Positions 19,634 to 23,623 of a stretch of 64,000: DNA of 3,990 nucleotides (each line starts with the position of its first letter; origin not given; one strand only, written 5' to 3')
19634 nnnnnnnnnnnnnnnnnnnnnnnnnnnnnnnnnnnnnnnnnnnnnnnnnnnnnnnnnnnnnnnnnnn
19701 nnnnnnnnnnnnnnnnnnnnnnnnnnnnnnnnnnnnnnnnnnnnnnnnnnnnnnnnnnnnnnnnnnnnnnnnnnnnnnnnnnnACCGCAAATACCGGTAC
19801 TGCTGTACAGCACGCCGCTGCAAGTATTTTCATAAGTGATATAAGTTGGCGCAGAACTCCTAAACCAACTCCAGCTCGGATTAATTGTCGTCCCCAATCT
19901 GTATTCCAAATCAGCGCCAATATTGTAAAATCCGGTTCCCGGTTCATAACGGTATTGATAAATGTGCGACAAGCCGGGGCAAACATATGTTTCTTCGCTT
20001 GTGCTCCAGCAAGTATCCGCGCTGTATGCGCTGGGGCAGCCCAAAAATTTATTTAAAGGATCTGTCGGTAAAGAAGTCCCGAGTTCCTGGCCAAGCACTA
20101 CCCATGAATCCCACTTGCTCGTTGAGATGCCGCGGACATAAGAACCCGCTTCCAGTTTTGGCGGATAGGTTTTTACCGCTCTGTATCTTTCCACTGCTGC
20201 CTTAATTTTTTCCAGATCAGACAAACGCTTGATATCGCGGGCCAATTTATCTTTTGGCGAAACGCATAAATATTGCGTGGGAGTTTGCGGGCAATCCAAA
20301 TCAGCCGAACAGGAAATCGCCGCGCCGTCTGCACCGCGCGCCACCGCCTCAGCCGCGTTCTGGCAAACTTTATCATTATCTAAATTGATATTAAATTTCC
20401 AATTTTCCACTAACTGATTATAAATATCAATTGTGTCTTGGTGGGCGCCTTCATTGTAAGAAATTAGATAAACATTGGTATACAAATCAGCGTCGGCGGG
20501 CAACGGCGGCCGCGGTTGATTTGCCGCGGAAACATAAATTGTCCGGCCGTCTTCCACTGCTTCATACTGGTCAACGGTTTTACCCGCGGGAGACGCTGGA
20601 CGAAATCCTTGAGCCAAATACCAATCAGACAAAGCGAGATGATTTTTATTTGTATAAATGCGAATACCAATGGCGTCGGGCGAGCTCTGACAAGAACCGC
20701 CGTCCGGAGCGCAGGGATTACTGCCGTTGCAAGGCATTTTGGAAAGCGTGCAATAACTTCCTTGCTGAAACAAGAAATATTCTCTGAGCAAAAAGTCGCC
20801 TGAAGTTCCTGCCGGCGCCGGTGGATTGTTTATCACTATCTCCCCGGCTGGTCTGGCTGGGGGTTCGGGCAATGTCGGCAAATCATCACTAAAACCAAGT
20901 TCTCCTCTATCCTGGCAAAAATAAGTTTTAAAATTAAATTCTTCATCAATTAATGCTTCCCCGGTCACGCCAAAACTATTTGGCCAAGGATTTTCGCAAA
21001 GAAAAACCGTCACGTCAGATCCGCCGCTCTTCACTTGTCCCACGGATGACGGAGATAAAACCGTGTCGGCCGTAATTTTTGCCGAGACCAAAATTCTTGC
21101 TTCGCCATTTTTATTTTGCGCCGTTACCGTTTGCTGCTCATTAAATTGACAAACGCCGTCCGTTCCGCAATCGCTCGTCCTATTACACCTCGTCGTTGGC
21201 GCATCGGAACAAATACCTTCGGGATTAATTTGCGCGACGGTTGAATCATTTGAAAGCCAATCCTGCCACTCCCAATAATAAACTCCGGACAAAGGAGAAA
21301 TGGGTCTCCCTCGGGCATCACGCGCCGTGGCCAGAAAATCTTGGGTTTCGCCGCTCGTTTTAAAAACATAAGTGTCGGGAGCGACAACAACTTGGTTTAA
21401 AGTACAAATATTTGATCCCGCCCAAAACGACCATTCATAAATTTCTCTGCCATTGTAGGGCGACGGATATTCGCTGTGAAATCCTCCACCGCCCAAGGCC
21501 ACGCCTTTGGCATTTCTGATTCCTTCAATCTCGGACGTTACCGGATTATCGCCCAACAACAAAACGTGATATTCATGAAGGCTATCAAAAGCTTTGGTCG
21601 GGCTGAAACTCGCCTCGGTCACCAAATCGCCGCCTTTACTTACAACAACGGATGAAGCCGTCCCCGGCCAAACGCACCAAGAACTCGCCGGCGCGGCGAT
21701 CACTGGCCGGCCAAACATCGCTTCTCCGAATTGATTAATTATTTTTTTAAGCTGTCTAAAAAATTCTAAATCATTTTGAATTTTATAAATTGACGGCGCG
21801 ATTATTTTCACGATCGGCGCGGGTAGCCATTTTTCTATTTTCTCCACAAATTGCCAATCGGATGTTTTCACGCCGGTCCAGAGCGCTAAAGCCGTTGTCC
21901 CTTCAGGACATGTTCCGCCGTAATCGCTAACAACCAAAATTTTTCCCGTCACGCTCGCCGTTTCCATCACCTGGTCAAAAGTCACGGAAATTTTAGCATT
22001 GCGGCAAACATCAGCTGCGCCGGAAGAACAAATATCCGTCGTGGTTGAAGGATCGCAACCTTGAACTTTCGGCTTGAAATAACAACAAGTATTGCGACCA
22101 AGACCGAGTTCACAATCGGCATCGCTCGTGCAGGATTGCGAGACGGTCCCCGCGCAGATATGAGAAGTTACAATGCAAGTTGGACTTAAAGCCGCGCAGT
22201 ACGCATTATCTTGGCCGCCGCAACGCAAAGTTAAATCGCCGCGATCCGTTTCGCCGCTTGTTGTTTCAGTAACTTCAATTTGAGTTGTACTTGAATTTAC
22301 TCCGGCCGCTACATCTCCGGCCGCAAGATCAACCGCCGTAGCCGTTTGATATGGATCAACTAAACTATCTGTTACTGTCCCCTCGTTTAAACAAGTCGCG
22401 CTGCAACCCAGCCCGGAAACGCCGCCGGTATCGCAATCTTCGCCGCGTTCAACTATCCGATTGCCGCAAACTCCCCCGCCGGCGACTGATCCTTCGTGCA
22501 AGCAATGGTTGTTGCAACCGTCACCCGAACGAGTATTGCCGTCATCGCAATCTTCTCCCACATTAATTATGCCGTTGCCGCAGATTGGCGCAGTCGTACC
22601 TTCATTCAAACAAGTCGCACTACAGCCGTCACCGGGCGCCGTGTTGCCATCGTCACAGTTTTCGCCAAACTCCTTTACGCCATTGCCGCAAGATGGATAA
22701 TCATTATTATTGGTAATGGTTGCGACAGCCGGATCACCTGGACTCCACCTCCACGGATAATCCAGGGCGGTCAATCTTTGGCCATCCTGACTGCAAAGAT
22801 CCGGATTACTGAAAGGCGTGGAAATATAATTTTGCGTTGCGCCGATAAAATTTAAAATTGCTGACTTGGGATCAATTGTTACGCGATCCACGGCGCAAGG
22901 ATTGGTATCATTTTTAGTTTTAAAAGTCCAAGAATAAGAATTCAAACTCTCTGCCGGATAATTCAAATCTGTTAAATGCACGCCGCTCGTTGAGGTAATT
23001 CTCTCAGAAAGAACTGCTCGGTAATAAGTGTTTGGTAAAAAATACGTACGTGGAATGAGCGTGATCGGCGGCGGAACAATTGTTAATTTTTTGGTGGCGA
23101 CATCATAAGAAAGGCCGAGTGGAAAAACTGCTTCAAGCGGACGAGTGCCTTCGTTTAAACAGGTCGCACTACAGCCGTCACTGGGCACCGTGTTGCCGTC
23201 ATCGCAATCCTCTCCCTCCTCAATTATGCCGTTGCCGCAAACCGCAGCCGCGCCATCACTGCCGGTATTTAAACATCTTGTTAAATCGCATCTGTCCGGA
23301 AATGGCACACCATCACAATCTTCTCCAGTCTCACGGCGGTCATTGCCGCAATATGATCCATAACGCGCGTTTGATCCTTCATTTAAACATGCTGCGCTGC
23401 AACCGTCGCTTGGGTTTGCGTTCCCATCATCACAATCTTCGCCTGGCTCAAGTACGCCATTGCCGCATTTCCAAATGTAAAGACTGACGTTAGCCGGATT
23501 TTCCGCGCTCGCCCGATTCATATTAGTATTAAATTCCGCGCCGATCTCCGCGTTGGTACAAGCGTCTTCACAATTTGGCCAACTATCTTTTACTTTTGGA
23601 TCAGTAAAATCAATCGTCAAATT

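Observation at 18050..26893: Giant 2947-aa ORF packed with Myxococcus-type cysteine-rich repeats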

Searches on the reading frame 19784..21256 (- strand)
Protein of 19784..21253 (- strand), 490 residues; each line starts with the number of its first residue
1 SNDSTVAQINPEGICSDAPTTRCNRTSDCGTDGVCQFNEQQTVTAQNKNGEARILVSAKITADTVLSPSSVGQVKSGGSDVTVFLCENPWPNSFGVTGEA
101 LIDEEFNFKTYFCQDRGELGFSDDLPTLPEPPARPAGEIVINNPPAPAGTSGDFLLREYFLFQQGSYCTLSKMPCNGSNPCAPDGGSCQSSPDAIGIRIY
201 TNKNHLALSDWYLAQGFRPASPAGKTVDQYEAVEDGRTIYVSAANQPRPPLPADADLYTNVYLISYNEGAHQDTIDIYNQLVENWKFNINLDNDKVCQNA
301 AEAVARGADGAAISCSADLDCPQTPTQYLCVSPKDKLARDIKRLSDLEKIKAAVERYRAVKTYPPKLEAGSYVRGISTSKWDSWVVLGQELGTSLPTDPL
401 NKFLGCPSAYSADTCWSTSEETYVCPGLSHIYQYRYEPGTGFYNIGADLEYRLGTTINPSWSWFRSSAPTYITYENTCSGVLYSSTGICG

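Call 25: search_protein_families(library=pfam, proteins=[window:19784-21253:-], max_evalue=0.1)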
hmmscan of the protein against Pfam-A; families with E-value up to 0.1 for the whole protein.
window:19784-21253:- (490 aa): 0 families

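Call 44: search_protein_representatives(protein=window:19784-21253:-)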
Query: 490 residues. Proteins with E-value up to 0.001 (for the whole library): 1430; up to 1e-10: 1324; up to 1e-30: 871. The best 150 are listed.
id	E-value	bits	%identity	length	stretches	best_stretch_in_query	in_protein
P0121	4.4e-220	747.8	69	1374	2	1-490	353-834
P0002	1.5e-160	551.4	62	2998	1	35-490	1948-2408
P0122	6.4e-117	407.5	47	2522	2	6-322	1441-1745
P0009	8.1e-98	344.4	52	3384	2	40-409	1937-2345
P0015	7.5e-70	252.2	46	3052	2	39-359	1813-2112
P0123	3.1e-62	227.1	38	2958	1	39-463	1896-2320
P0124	1.4e-60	221.6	47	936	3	81-361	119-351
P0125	2.9e-60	220.6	43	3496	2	189-462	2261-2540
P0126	7.2e-59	216.0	43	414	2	190-465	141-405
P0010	1.1e-58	215.4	45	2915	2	186-453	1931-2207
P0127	2.2e-58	214.4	41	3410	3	192-418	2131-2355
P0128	4.4e-57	210.1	48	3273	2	190-456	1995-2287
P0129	1.4e-56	208.5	42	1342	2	190-468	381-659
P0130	3.6e-56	207.1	42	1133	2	189-451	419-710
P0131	7.3e-56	206.1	39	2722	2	191-490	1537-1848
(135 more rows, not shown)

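Call 51: predict_structure(alignment_id=A1)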
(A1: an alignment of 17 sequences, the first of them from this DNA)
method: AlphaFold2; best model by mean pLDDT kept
length: 491 residues; sequences in the alignment: 17
mean_pLDDT: 74.1   pTM: 0.76
mean pLDDT of the five models: 74.1, 73.4, 72.4, 70.0, 69.8
residues with pLDDT >= 90: 85; 70-90: 248; 50-70: 92; < 50: 66
segments of 3 or more residues with pLDDT < 50: 1-49, 95-99, 133-138, 488-491
pLDDT, mean of each block of 10 residues (from residue 1): 30 26 34 41 45 60 61 63 68 53 81 74 66 51 67 79 74 74 82 83 86 81 81 90 81 69 91 87 88 81 79 83 83 88 90 92 85 85 92 92 87 89 88 89 88 68 61 81 67 32
secondary structure, 60 per line:
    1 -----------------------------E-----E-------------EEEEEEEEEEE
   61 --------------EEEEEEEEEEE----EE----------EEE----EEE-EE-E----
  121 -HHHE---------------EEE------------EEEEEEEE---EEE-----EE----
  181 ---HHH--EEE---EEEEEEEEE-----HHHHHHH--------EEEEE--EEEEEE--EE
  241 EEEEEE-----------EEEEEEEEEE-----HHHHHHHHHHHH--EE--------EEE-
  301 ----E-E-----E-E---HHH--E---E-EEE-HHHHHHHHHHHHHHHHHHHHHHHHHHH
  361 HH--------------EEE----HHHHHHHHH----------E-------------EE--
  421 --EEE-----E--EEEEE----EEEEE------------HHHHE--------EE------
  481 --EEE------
elements in order: E50-60 E75-85 E102-104 E109-111 E141-143 E156-163 E167-169 E189-191 E195-203 H209-215 E224-228 E231-236 E239-246 E258-267 H273-284 E297-299 E330-332 H334-362 E377-379 H384-392 E423-425 E434-438 E443-447 H460-463 E483-485

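Call 56: fold_search(model_id=the predicted structure, library=pdb)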
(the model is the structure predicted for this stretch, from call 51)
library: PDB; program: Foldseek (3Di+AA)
matches with E <= 10: 252; with E <= 0.001: 0
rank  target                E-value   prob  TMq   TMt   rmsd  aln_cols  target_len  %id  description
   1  3wa5_B                5.7e-02  0.15  0.10  0.25  10.8       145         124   12  Crystal Structure of type VI peptidoglycan muramidase effector Tse3 in complex with its cognate immunity protein Tsi3 (released 2013-10-02)
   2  4luq_C                7.1e-02  0.20  0.10  0.26   8.6       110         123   14  Crystal structure of virulence effector Tse3 in complex with neutralizer Tsi3 (released 2013-09-18)
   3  5f8r_B                9.0e-02  0.08  0.09  0.10  20.8       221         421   10  Blood group antigen binding adhesin BabA of Helicobacter pylori strain S831 in complex with blood group H Lewis b hexa (released 2016-01-20)
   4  4rth_A                2.1e-01  0.12  0.11  0.25  17.5       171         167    8  The crystal structure of PsbP from Zea mays (released 2015-03-11)
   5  5f8r_A                2.2e-01  0.06  0.09  0.10  20.7       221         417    9  Blood group antigen binding adhesin BabA of Helicobacter pylori strain S831 in complex with blood group H Lewis b hexa (released 2016-01-20)
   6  5f7m_A                2.9e-01  0.06  0.09  0.10  20.1       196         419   12  Blood group antigen binding adhesin BabA of Helicobacter pylori strain 17875 in complex with blood group H Lewis b hex (released 2016-01-20)
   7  5h7z_B                3.3e-01  0.18  0.12  0.18   7.3       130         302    9  Apo structure of immunity protein TplEi of T6SS from Pseudomonas aeruginosa (released 2017-10-04)
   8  7zqt_E                3.7e-01  0.04  0.09  0.10  19.2       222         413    8  Helicobacter pylori adhesin BabA bound to neutralising human antibody. (released 2023-05-17)
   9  5f7w_B                4.1e-01  0.06  0.09  0.11  20.2       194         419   12  Blood group antigen binding adhesin BabA of Helicobacter pylori strain 17875 in complex with blood group B Lewis b hep (released 2016-01-20)
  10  5f7n_B                4.1e-01  0.06  0.09  0.10  20.7       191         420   10  Blood group antigen binding adhesin BabA of Helicobacter pylori strain 17875 in complex with blood group A Lewis b pen (released 2016-01-20)
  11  5f7y_A                4.1e-01  0.05  0.09  0.11  20.7       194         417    9  Blood group antigen binding adhesin BabA of Helicobacter pylori strain 17875 in complex with blood group A type-1 hexa (released 2016-01-20)
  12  4zh7_A                4.1e-01  0.03  0.09  0.09  20.8       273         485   12  Structural basis of Lewisb antigen binding by the Helicobacter pylori adhesin BabA (released 2015-08-19)
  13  5f7k_A                4.3e-01  0.05  0.09  0.10  20.4       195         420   11  Blood group antigen binding adhesin BabA of Helicobacter pylori strain 17875 in complex with Nanobody Nb-ER19 (released 2016-01-20)
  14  5f7n_A                4.6e-01  0.06  0.09  0.11  20.8       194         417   10  Blood group antigen binding adhesin BabA of Helicobacter pylori strain 17875 in complex with blood group A Lewis b pen (released 2016-01-20)
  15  9j1j_B                4.9e-01  0.07  0.10  0.20  11.7       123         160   17  Cap region of monocin (released 2025-01-08)
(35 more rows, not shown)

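Call 61: fold_search(model_id=the predicted structure, library=viral)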
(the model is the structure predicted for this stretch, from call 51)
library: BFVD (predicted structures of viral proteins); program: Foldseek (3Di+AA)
matches with E <= 10: 292; with E <= 0.001: 0
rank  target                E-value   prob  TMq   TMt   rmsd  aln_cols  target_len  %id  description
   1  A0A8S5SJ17            7.8e-03  0.20  0.14  0.16  26.9       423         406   10  Host cell surface-exposed lipoprotein [Siphoviridae sp. ctvhu9]
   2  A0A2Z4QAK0            5.3e-02  0.08  0.08  0.15  21.1       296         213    7  (no name in the UniProt tables at hand)
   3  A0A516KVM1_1          7.0e-02  0.06  0.08  0.06  24.2       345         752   10  (no name in the UniProt tables at hand)
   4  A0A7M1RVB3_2          7.0e-02  0.03  0.08  0.05  26.9       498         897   10  Stabilization protein [uncultured phage cr130_1]
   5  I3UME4                7.4e-02  0.25  0.11  0.25  11.0       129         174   12  Uncharacterized protein [Colwellia phage 9A]
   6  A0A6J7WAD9            1.1e-01  0.05  0.08  0.07  21.8       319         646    9  Bacteriophage T7 tail fibre protein [uncultured Caudovirales phage]
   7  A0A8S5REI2            1.9e-01  0.06  0.08  0.16  14.6       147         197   10  Uncharacterized protein [virus sp. ctkyY8]
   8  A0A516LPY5            1.9e-01  0.06  0.10  0.08  18.3       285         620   10  (no name in the UniProt tables at hand)
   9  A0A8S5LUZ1            2.0e-01  0.15  0.09  0.20  17.1       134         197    6  Uncharacterized protein [Siphoviridae sp. ctRg61]
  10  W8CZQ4                2.3e-01  0.09  0.13  0.17  23.6       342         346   11  Uncharacterized protein [Erwinia phage PhiEaH1]
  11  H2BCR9                2.9e-01  0.07  0.10  0.20  15.5       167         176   13  (no name in the UniProt tables at hand)
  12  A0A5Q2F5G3            3.4e-01  0.10  0.11  0.22  14.2       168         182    7  Lipoprotein [Erwinia phage Midgardsormr38]
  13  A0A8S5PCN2            3.4e-01  0.02  0.06  0.05  42.3       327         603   11  Trimeric coiled-coil viral fiber [Siphoviridae sp. ctFSL3]
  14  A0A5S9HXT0            3.6e-01  0.03  0.07  0.09  22.7       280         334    8  Uncharacterized protein [Tenacibaculum phage PTm5]
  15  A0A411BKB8            4.0e-01  0.06  0.06  0.16  10.6        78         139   17  (no name in the UniProt tables at hand)
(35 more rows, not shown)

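Call 62: find_related_loci(query=A1, collection=genome_contigs, flank=10000)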
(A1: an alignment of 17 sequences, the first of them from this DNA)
Query A1 (491 aa) in genome_contigs; peptide patterns used: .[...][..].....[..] (x = any residue, [..] = any of these).
160 stretches matched a pattern; 129 encode a relative of the query (tblastn E <= 1e-3); the best 80 are kept; 80 distinct loci.
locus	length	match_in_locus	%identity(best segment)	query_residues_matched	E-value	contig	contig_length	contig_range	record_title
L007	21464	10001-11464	70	1-491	0e+0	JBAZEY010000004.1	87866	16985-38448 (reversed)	MAG: Patescibacteria group bacterium isolate SO_2017_LW3_137 NODE_513_length_87866_cov_6.577087_LW162_2017, whole genome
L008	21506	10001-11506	50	1-491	2e-153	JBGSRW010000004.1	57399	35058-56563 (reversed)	MAG: Patescibacteria group bacterium isolate JTS-AC368 k141_2471043, whole genome shotgun sequence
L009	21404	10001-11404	44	39-491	1e-122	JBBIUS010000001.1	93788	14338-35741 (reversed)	MAG: Candidatus Falkowbacteria bacterium isolate ETS170220_bin_59 NODE_140_length_93788_cov_4.87574, whole genome shotgu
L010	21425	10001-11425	41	42-491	5e-106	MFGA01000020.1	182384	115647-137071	MAG: Candidatus Falkowbacteria bacterium RIFOXYA2_FULL_38_12 rifoxya2_full_scaffold_72, whole genome shotgun sequence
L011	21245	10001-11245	34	40-452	2e-78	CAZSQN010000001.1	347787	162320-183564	MAG TPA_asm: uncultured Gammaproteobacteria bacterium isolate binchicken_co125_790 genome assembly, contig: NODE_42_leng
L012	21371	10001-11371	33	46-480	8e-64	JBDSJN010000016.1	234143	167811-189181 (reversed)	MAG: Patescibacteria group bacterium isolate cluster1_bin.323 k127_14322009, whole genome shotgun sequence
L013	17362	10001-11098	36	41-437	2e-63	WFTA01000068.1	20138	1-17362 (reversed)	MAG: Patescibacteria group bacterium isolate S139_112 k151_574298, whole genome shotgun sequence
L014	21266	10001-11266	33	46-453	3e-62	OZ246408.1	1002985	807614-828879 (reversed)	MAG: uncultured Gammaproteobacteria bacterium isolate SRP141376_co4_2 genome assembly, chromosome: 1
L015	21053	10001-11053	35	77-463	5e-61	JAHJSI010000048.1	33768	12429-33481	MAG: Patescibacteria group bacterium isolate OS_PC_MetaG.mb.195 OS_PC_MetaG.mb.195_k141_513107, whole genome shotgun seq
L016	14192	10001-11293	32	40-451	5e-61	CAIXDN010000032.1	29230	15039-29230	Candidatus Uhrbacteria bacterium isolate Kiruna3_bin-2585 genome assembly, contig: bin-2585:32/81, whole genome shotgun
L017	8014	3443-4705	33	43-491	4e-61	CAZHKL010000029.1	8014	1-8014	MAG TPA_asm: uncultured Gammaproteobacteria bacterium isolate SRP090828_co1_129 genome assembly, contig: NODE_1904_lengt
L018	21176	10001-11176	38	40-460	7e-61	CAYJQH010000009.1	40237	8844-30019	MAG TPA_asm: uncultured Gammaproteobacteria bacterium isolate ERP125453_co1_14 genome assembly, contig: NODE_751_length_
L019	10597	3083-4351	33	42-451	1e-60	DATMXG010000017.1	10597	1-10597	MAG TPA_asm: Candidatus Methylomirabilis sp. isolate SMAG_U13114 k141_177720, whole genome shotgun sequence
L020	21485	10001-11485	30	31-476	3e-59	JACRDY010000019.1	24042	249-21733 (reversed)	MAG: Candidatus Falkowbacteria bacterium isolate NC_groundwater_1685_Pr3_B-0.1um_51_16 SR-2_scaffold_141_1034931, whole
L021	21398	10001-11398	30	43-480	5e-59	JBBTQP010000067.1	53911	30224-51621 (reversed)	MAG: Patescibacteria group bacterium isolate H41-bin265_1 H41_bin265_1_000000000067, whole genome shotgun sequence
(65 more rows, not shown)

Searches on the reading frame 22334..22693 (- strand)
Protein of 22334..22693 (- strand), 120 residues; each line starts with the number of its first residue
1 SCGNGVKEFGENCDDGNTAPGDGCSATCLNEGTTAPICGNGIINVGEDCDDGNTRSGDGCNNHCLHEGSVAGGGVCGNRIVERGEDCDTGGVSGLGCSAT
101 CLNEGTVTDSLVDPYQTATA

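Call 25: search_protein_families(library=pfam, proteins=[window:22334-22693:-], max_evalue=0.1)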
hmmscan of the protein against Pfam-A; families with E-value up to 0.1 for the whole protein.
window:22334-22693:- (120 aa): 1 family
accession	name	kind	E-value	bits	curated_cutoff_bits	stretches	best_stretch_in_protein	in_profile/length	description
PF13948.11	DUF4215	-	1.2e-14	54.8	27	2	35-64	18-46/47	Domain of unknown function (DUF4215)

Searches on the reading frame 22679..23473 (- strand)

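Call 25: search_protein_families(library=pfam, proteins=[window:22679-23473:-], max_evalue=0.1)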
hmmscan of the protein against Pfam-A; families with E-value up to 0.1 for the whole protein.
window:22679-23473:- (265 aa): 1 family
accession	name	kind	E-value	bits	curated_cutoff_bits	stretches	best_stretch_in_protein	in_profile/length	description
PF13948.11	DUF4215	-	9.6e-13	48.7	27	2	78-105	20-46/47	Domain of unknown function (DUF4215)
